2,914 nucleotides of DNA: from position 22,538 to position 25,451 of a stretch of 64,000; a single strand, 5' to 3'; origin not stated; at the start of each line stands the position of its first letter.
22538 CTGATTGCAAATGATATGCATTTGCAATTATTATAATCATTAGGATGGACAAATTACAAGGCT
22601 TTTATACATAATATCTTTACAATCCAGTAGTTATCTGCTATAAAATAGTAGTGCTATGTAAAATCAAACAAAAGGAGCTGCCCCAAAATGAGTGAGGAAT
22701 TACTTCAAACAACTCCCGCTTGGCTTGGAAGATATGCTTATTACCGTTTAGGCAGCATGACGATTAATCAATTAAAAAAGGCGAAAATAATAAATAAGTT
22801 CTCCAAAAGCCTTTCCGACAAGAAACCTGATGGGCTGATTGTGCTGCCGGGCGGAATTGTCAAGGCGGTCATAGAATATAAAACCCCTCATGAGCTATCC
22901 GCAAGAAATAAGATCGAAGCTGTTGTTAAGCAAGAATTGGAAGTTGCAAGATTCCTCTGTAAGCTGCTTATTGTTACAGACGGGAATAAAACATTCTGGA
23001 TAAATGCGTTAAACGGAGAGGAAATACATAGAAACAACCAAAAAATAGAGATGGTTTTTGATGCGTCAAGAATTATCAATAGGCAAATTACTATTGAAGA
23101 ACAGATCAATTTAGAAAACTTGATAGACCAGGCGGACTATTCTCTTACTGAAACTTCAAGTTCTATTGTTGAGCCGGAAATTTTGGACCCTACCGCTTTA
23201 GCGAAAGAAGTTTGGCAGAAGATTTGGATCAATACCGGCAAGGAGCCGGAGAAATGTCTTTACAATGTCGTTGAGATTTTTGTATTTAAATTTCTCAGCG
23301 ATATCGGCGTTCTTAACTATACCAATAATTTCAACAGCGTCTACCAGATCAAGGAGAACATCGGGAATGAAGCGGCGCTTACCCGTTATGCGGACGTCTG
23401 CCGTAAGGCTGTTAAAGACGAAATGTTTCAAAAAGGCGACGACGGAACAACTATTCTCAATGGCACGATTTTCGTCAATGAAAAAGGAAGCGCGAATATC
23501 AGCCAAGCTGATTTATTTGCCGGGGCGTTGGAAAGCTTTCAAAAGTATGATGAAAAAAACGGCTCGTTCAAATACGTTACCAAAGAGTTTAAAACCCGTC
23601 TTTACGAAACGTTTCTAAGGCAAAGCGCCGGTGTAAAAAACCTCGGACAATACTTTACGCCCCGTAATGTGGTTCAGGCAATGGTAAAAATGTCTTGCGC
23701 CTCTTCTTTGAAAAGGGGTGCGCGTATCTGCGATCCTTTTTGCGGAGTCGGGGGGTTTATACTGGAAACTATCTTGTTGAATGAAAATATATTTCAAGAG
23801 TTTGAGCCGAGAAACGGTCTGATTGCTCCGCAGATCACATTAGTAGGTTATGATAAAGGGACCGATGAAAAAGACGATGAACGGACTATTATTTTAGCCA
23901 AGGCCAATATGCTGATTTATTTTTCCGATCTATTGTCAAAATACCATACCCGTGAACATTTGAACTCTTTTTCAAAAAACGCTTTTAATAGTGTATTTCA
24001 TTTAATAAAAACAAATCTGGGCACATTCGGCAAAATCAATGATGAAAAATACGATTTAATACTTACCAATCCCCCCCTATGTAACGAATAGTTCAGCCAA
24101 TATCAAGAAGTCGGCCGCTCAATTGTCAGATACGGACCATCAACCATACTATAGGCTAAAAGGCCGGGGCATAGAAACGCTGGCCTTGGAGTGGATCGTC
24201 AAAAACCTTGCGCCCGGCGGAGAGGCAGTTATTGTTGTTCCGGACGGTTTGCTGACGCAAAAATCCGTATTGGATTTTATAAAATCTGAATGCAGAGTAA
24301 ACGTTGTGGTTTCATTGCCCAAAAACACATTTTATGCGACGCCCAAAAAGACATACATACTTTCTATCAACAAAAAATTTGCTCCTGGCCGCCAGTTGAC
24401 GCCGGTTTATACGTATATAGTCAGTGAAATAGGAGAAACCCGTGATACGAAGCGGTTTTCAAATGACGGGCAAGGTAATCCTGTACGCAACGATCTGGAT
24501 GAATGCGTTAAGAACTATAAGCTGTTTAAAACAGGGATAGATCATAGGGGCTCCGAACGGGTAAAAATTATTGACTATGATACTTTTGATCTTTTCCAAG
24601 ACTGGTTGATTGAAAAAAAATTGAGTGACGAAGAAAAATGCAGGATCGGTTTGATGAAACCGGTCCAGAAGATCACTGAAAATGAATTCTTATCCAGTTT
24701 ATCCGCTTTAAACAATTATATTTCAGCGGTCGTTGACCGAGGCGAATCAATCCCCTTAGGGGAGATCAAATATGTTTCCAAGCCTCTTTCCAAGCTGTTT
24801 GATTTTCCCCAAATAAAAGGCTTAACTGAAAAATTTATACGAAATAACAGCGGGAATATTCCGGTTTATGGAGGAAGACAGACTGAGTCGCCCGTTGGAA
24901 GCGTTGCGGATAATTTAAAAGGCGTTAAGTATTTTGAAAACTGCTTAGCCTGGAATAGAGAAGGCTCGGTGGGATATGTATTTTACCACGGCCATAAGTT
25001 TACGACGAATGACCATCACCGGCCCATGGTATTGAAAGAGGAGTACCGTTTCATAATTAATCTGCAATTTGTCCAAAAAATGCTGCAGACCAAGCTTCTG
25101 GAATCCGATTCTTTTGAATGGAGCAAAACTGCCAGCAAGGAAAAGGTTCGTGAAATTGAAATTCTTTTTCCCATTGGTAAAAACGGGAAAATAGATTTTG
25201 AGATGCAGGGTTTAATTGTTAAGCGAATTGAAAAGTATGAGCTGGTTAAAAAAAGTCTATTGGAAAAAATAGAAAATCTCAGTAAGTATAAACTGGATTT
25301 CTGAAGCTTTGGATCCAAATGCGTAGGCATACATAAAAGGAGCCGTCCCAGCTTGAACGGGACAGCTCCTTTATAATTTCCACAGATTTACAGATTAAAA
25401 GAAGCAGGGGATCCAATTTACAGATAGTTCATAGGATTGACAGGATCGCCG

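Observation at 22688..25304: Single-chain nuclease-methylase-specificity (Type IIG-like) RM gene switched off by one extra C in a C7 run inside its own NPPY motif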

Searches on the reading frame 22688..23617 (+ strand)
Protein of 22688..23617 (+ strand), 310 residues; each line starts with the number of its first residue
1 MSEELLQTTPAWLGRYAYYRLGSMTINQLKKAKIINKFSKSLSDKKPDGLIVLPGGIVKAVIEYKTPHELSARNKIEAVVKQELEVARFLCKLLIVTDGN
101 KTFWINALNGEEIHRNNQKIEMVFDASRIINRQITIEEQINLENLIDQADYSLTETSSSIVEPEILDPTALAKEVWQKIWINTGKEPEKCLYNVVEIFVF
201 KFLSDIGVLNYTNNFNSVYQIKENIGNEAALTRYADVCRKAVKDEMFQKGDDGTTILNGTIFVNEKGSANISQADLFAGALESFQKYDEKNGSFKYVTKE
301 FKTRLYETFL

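Call 27: search_protein_families(library=pfam, proteins=[window:22688-23617:+], max_evalue=5)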
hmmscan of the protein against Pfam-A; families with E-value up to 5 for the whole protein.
window:22688-23617:+ (310 aa): 2 families
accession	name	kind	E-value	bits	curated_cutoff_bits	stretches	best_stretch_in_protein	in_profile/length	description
PF12725.13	DUF3810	-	0.038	13.8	28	1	191-309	64-162/311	Protein of unknown function (DUF3810)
PF16897.10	MMR_HSR1_Xtn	-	0.048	14.1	35.2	1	115-148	15-48/106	C-terminal region of MMR_HSR1 domain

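Call 29: predict_structure(alignment_id=A2)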
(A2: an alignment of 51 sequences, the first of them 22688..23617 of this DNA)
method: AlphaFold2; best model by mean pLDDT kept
length: 310 residues; sequences in the alignment: 51
mean_pLDDT: 88.8   pTM: 0.86
mean pLDDT of the five models: 88.8, 87.4, 85.1, 85.0, 81.3
residues with pLDDT >= 90: 198; 70-90: 92; 50-70: 14; < 50: 6
segments of 3 or more residues with pLDDT < 50: 1-6
pLDDT, mean of each block of 10 residues (from residue 1): 51 91 91 93 95 94 97 96 97 97 98 95 94 91 95 97 88 90 76 86 89 91 95 92 76 66 86 95 93 88 73
secondary structure, 60 per line:
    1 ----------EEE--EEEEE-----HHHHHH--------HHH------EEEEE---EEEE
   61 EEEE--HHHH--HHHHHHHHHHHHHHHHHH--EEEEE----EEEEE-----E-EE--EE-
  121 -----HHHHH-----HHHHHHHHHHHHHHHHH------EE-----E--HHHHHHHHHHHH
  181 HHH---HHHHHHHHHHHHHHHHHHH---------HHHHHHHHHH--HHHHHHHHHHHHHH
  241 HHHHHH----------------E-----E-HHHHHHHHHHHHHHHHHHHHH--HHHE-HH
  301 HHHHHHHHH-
elements in order: E11-13 E16-20 H26-31 E49-53 E57-64 H67-70 H73-90 E93-97 E102-106 H126-130 H136-152 H169-183 H187-205 H215-224 H227-246 H271-291 H299-309

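Call 33: fold_search(model_id=the predicted structure, library=pdb)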
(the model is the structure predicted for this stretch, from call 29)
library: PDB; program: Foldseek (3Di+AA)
matches with E <= 10: 183; with E <= 0.001: 0
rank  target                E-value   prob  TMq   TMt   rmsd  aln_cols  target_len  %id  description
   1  3s1s                  3.2e-02  0.47  0.22  0.09  17.6       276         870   13  Characterization and crystal structure of the type IIG restriction endonuclease BpuSI (released 2011-07-13)
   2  2w00_B                4.5e-02  0.35  0.21  0.09  15.2       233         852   15  Crystal structure of the HsdR subunit of the EcoR124I restriction enzyme in complex with ATP (released 2008-12-16)
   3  7lvv_B                7.4e-02  0.54  0.32  0.13  11.6       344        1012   12  cryoEM structure DrdV-DNA complex (released 2021-03-17)
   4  7lo5_B                1.0e-01  0.33  0.26  0.10  16.7       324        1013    9  cryoEM structure DrdV-DNA complex (released 2021-03-17)
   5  6h2j_B                1.4e-01  0.54  0.22  0.08  10.2       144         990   17  Crystal structure of the HsdR subunit of the EcoR124I restriction enzyme with the C-terminal domain (released 2018-08-08)
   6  7bto_F                1.4e-01  0.41  0.22  0.17  11.0       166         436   16  EcoR124I-ArdA in the Translocation State (released 2020-05-27)
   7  7bst_C                1.6e-01  0.25  0.23  0.08  17.4       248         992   13  EcoR124I-Ocr in the Intermediate State (released 2020-05-27)
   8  7lo5_C                1.9e-01  0.25  0.27  0.10  15.2       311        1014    9  cryoEM structure DrdV-DNA complex (released 2021-03-17)
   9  7bst_B                2.4e-01  0.11  0.21  0.08  17.4       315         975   13  EcoR124I-Ocr in the Intermediate State (released 2020-05-27)
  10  7lo5_A                3.0e-01  0.20  0.28  0.11  14.7       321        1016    9  cryoEM structure DrdV-DNA complex (released 2021-03-17)
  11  4xjx_B                3.1e-01  0.16  0.21  0.09  14.2       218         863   12  STRUCTURE OF MUTANT (E165H) OF THE HSDR SUBUNIT OF THE ECOR124I RESTRICTION ENZYME IN COMPLEX WITH ATP (released 2016-01-20)
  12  4beb_A                3.3e-01  0.14  0.21  0.09  15.4       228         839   12  MUTANT (K220E) OF THE HSDR SUBUNIT OF THE ECOR124I RESTRICTION ENZYME IN COMPLEX WITH ATP (released 2014-03-26)
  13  4be7_D                3.5e-01  0.20  0.22  0.09  15.0       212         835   14  MUTANT (K220R) OF THE HSDR SUBUNIT OF THE ECOR124I RESTRICTION ENZYME IN COMPLEX WITH ATP (released 2014-03-26)
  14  4beb_B                3.5e-01  0.14  0.20  0.09  15.4       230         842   12  MUTANT (K220E) OF THE HSDR SUBUNIT OF THE ECOR124I RESTRICTION ENZYME IN COMPLEX WITH ATP (released 2014-03-26)
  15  4be7_B                4.6e-01  0.15  0.22  0.09  14.1       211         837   14  MUTANT (K220R) OF THE HSDR SUBUNIT OF THE ECOR124I RESTRICTION ENZYME IN COMPLEX WITH ATP (released 2014-03-26)
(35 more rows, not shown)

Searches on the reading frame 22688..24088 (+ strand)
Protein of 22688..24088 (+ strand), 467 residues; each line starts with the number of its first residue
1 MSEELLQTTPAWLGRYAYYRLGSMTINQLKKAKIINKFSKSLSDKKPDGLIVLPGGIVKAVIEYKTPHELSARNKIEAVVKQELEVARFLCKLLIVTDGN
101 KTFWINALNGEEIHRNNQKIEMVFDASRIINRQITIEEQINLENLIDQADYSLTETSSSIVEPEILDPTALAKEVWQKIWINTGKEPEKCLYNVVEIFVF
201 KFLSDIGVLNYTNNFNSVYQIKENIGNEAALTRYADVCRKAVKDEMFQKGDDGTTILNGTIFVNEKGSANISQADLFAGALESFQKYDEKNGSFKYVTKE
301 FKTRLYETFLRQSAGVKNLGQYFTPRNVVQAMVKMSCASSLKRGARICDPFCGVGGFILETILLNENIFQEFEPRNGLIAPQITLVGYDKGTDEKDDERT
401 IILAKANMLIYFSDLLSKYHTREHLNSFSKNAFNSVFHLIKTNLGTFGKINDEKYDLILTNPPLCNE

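Call 10: list_cluster_members(proteins=[P0001, window:22688-24088:+, window:24123-25301:+])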
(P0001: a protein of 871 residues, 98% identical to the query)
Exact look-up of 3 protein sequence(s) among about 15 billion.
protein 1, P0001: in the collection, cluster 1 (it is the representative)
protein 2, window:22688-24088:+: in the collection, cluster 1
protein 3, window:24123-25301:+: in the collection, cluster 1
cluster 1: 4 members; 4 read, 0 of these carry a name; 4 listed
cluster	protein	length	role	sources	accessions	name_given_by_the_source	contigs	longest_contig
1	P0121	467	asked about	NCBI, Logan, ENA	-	-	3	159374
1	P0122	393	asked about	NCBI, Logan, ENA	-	-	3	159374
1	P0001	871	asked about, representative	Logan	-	-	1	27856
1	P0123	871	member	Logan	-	-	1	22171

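Call 12: find_encoding_contigs(protein=P0123, flank=10000, max_places=6)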
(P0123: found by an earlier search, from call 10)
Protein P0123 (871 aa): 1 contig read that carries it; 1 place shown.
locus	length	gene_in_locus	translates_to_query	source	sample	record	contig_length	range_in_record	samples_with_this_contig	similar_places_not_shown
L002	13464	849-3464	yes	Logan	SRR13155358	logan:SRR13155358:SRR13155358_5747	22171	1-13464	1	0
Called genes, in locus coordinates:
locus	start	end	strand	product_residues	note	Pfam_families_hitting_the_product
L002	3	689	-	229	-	?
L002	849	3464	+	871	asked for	PF02384:N6_Mtase, PF01170:UPF0020, PF07669:Eco57I (weak), PF01420:Methylase_S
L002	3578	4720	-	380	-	PF24568:CC_PcsB, PF01551:Peptidase_M23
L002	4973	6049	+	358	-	PF08240:ADH_N, PF16912:Glu_dehyd_C, PF00107:ADH_zinc_N, PF13602:ADH_zinc_N_2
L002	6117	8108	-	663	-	-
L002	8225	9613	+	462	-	PF05673:DUF815, PF13191:AAA_16 (faint), PF00004:AAA (weak)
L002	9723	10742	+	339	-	PF01118:Semialdhyde_dh, PF02774:Semialdhyde_dhC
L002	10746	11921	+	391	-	PF00696:AA_kinase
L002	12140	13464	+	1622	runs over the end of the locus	PF01835:MG2 (faint), PF13205:Big_5, PF07703:A2M_BRD, PF00207:A2M, PF17973:bMG10 (weak)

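Call 13: find_encoding_contigs(protein=P0121, flank=3000, max_places=6)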
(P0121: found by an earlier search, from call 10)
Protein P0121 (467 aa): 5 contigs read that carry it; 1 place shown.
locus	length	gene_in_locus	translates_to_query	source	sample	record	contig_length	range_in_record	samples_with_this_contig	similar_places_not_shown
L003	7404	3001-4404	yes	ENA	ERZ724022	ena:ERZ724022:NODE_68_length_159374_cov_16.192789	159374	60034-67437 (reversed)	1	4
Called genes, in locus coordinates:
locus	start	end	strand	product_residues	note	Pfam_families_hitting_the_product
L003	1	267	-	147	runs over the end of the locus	PF01475:FUR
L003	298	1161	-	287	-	PF00950:ABC-3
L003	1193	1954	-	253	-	PF02463:SMC_N (faint), PF13476:AAA_23 (weak), PF00005:ABC_tran, PF13304:AAA_21 (weak)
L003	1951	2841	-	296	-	PF01297:ZnuA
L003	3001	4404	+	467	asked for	PF02384:N6_Mtase, PF01170:UPF0020 (weak)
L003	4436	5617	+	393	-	PF02384:N6_Mtase (weak), PF01420:Methylase_S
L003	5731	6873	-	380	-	PF24568:CC_PcsB, PF01551:Peptidase_M23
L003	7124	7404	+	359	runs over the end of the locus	PF08240:ADH_N, PF16912:Glu_dehyd_C, PF00107:ADH_zinc_N, PF13602:ADH_zinc_N_2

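Call 37: find_encoding_contigs(protein=P0122, flank=10000, max_places=10)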
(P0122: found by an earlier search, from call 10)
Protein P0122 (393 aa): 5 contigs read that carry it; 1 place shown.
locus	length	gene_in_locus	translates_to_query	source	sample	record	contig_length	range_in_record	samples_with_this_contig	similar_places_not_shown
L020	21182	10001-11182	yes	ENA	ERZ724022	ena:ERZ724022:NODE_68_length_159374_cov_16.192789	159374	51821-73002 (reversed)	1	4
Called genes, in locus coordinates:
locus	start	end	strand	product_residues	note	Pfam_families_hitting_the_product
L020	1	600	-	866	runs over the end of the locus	PF02861:Clp_N, PF23569:NBD_SMAX1, PF00004:AAA, PF17871:AAA_lid_9, PF00004:AAA, PF07724:AAA_2, PF07728:AAA_5, PF10431:ClpB_D2-small, +10 more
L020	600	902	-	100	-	PF13591:MerR_2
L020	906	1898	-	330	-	PF00226:DnaJ, PF01556:DnaJ_C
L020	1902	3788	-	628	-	PF00012:HSP70, PF06723:MreB_Mbl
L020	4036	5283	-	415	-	PF00365:PFK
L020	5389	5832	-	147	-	PF01475:FUR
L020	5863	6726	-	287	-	PF00950:ABC-3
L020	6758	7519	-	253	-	PF02463:SMC_N (faint), PF13476:AAA_23 (weak), PF00005:ABC_tran, PF13304:AAA_21 (weak)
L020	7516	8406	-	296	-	PF01297:ZnuA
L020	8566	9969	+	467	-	PF02384:N6_Mtase, PF01170:UPF0020 (weak)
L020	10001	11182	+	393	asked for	PF02384:N6_Mtase (weak), PF01420:Methylase_S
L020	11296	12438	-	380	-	PF24568:CC_PcsB, PF01551:Peptidase_M23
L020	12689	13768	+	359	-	PF08240:ADH_N, PF16912:Glu_dehyd_C, PF00107:ADH_zinc_N, PF13602:ADH_zinc_N_2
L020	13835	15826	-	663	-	-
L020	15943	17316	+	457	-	PF13191:AAA_16 (faint), PF05673:DUF815, PF00004:AAA (weak)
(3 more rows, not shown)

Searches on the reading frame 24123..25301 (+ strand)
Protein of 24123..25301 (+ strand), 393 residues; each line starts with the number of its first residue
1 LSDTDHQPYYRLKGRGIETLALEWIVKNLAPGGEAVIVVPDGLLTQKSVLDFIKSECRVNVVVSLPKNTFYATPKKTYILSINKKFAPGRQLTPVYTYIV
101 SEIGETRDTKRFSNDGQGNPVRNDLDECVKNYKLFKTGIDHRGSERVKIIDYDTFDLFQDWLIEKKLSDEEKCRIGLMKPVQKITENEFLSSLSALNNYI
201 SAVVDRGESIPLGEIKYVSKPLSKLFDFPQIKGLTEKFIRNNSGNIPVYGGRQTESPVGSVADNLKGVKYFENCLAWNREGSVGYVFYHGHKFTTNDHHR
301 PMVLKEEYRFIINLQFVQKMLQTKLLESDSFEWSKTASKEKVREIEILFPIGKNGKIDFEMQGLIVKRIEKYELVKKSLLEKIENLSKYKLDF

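Call 27: search_protein_families(library=pfam, proteins=[window:24123-25301:+], max_evalue=5)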
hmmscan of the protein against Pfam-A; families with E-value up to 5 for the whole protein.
window:24123-25301:+ (393 aa): 4 families
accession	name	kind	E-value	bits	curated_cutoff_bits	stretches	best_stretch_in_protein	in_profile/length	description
PF01420.25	Methylase_S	-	9.7e-09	36.1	22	1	222-384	9-167/168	Type I restriction modification DNA specificity domain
PF02384.22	N6_Mtase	-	1.3e-06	28.4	20.4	1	23-88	167-236/311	N-6 DNA Methylase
PF15209.11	IL31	-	0.032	14.5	27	1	50-87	89-123/132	Interleukin 31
PF20291.3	MC5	-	0.044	14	25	1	317-391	92-166/167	ABC-three component (ABC-3C) system Middle Component 5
